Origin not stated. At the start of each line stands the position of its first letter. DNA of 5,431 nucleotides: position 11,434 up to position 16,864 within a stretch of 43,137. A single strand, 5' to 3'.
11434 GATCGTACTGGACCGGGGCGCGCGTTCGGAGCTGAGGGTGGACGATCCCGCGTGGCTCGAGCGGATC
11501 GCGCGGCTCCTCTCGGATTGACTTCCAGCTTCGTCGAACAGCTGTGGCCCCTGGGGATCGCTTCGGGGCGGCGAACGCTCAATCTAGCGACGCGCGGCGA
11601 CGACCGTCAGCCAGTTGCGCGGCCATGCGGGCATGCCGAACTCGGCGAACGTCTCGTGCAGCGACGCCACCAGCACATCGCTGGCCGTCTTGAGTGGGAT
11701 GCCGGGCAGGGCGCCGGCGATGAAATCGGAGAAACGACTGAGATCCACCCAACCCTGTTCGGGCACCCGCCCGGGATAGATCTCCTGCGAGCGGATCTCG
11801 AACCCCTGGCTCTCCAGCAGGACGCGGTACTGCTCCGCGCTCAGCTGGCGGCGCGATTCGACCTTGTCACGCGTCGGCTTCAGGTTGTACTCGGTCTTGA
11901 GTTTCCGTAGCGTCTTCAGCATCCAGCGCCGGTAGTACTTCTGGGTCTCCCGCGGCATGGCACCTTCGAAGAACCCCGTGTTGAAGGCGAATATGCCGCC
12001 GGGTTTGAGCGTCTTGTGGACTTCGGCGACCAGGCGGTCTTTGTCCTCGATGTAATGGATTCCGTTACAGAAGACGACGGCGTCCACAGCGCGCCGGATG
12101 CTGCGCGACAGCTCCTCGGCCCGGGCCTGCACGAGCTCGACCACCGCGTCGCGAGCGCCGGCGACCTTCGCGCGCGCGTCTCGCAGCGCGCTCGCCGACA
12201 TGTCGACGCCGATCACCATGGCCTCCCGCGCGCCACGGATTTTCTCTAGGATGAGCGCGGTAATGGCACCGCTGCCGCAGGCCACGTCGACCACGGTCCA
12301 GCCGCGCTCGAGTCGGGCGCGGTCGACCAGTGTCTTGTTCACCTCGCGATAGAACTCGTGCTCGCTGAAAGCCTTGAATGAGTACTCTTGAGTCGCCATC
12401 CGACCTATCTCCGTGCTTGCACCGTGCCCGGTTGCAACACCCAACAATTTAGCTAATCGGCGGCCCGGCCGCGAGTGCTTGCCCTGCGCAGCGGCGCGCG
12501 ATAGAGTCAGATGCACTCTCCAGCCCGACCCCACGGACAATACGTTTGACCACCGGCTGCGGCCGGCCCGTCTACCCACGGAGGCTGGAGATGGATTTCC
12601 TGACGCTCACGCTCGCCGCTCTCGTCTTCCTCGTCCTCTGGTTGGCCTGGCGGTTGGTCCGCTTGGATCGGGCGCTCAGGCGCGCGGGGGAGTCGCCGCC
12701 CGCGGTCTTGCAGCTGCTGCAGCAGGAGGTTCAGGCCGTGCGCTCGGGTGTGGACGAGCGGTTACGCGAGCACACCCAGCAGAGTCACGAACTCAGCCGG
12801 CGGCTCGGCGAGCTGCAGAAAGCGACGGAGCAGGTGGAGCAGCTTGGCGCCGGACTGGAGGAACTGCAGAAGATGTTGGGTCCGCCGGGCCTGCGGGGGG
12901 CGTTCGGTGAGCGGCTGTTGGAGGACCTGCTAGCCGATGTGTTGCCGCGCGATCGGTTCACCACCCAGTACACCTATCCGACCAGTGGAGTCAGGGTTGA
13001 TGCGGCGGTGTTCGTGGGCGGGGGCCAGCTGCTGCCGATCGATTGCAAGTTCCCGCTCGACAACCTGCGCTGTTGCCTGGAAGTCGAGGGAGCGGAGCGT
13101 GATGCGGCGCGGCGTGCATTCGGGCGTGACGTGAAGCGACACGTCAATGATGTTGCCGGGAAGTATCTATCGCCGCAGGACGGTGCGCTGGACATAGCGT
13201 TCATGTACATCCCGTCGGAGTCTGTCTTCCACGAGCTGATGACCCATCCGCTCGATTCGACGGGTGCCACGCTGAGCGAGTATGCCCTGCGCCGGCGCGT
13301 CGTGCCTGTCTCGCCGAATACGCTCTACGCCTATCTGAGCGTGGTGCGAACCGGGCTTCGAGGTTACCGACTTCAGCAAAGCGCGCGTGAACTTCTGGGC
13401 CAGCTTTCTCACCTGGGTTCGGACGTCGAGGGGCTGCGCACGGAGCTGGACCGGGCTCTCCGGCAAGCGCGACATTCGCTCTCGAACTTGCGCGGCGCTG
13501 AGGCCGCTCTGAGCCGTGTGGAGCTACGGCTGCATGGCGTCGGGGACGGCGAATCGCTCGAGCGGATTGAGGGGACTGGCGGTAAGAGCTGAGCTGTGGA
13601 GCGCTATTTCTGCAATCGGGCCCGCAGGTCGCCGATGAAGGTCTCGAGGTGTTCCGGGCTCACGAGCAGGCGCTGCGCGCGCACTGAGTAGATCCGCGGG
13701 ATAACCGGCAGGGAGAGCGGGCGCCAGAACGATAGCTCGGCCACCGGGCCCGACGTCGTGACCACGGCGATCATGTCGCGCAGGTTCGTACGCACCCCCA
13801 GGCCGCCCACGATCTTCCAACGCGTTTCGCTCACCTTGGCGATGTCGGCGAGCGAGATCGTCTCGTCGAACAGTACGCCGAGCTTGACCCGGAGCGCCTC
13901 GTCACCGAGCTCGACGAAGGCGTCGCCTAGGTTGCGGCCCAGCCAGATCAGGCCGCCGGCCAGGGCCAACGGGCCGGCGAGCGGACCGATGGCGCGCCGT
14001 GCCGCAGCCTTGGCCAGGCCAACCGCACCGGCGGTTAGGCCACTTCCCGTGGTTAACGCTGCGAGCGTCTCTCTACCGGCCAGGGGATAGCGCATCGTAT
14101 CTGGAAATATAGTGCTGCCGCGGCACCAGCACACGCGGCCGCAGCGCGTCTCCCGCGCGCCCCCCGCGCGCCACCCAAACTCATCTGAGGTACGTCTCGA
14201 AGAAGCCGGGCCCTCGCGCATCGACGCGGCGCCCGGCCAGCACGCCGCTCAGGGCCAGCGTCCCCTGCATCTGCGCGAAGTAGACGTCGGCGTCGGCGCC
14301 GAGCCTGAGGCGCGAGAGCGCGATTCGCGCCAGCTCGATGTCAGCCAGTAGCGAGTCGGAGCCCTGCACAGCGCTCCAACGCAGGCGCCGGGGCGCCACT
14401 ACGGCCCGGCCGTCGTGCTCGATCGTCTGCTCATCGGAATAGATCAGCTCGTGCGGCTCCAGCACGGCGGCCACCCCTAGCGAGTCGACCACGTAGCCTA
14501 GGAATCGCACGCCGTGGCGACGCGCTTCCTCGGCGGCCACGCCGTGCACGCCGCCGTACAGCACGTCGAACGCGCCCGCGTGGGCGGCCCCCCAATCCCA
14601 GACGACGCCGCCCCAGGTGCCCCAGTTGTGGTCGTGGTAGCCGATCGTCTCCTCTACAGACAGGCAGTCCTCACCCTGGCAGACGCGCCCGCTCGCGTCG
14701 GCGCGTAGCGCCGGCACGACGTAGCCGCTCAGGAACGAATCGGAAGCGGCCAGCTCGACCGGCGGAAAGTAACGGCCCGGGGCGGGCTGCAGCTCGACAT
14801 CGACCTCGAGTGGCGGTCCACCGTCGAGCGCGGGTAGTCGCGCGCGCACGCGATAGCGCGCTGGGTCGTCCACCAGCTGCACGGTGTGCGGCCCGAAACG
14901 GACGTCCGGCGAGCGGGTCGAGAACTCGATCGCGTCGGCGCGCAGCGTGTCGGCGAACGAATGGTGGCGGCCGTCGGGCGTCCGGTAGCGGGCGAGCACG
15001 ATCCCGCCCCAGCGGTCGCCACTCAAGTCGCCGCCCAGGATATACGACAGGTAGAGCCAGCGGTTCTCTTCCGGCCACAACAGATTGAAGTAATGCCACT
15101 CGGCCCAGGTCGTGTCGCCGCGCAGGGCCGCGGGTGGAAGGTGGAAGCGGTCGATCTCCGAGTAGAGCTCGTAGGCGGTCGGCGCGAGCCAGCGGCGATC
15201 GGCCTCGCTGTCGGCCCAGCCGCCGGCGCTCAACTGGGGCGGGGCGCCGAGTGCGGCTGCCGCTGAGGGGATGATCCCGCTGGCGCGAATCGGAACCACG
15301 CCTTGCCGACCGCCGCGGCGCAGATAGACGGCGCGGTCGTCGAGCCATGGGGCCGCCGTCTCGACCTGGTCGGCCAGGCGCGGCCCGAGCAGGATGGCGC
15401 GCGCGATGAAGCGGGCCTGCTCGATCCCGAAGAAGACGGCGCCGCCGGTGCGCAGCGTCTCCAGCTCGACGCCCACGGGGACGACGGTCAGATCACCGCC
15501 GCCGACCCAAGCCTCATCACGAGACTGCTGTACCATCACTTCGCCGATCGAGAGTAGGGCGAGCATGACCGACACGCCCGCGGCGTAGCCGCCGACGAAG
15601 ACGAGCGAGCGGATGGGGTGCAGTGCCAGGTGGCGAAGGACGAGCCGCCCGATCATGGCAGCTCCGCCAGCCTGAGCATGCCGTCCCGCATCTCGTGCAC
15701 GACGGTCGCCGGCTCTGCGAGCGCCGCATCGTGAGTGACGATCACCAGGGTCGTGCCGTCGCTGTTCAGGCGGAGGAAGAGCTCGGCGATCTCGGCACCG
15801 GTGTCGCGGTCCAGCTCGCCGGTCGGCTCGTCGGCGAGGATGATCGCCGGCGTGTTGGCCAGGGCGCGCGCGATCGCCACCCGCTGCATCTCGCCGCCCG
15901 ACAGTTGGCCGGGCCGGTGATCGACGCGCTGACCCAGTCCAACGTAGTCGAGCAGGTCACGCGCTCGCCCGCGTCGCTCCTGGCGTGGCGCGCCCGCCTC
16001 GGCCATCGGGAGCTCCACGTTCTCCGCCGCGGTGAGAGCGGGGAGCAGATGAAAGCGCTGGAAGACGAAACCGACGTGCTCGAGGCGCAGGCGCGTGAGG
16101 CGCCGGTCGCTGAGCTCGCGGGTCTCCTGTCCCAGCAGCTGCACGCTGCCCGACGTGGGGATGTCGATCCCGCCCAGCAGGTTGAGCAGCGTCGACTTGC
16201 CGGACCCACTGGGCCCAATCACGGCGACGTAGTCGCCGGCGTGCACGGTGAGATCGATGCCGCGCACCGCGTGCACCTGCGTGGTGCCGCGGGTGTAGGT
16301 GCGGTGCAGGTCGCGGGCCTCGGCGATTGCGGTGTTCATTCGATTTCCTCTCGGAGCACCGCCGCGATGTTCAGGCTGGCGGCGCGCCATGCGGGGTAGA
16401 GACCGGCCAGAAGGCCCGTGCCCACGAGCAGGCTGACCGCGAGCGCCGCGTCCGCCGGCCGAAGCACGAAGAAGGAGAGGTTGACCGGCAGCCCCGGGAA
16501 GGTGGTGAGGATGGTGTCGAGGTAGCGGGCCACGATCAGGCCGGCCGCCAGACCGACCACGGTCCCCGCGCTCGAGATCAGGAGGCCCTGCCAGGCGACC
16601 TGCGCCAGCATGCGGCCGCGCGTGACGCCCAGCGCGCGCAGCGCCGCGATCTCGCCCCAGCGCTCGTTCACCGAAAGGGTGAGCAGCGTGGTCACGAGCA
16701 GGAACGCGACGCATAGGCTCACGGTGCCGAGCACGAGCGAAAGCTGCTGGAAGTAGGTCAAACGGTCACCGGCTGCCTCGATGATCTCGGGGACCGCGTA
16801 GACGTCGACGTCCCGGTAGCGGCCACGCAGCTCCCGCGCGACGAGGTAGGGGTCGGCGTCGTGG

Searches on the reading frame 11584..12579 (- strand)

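Call 19: search_protein_families(library=pfam, proteins=[window:11584-12579:-], max_evalue=0.00001)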
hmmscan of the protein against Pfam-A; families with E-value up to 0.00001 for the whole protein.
window:11584-12579:- (331 aa): 8 families
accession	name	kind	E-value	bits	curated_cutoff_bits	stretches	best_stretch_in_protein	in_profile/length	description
PF13649.12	Methyltransf_25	-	3.1e-17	63.5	27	1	96-195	1-97/97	Methyltransferase domain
PF08242.18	Methyltransf_12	-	6.6e-17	62.5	30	1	97-197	1-98/98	Methyltransferase domain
PF08241.18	Methyltransf_11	-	2e-16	60.9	21.2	1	97-199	1-95/95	Methyltransferase domain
PF01209.24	Ubie_methyltran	-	7.6e-16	58.6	20.1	1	71-198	29-150/233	ubiE/COQ5 methyltransferase family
PF13847.12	Methyltransf_31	-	3.1e-15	56.6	27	1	92-213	3-123/145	Methyltransferase domain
PF13489.12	Methyltransf_23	-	1.8e-09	38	27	1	76-264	4-163/164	Methyltransferase domain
PF13578.12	Methyltransf_24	-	4.2e-06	28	26.3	1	101-199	3-102/105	Methyltransferase domain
PF02353.26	CMAS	-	7.8e-06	25.8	27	0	82-208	52-173/273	Mycolic acid cyclopropane synthetase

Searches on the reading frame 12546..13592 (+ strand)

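Call 19: search_protein_families(library=pfam, proteins=[window:12546-13592:+], max_evalue=0.00001)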
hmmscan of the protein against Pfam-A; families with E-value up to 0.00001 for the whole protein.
window:12546-13592:+ (348 aa): 1 family
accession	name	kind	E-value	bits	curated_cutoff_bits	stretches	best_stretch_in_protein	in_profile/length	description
PF02646.22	RmuC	-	1.8e-46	159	26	1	58-317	3-265/291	RmuC family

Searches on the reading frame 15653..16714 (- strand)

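Call 19: search_protein_families(library=pfam, proteins=[window:15653-16714:-], max_evalue=0.00001)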
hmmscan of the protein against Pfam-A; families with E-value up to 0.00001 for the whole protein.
window:15653-16714:- (353 aa): 1 family
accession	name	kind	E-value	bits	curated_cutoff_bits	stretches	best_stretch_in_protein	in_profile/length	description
PF00005.33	ABC_tran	-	3.5e-33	115.5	25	1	151-298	2-136/137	ABC transporter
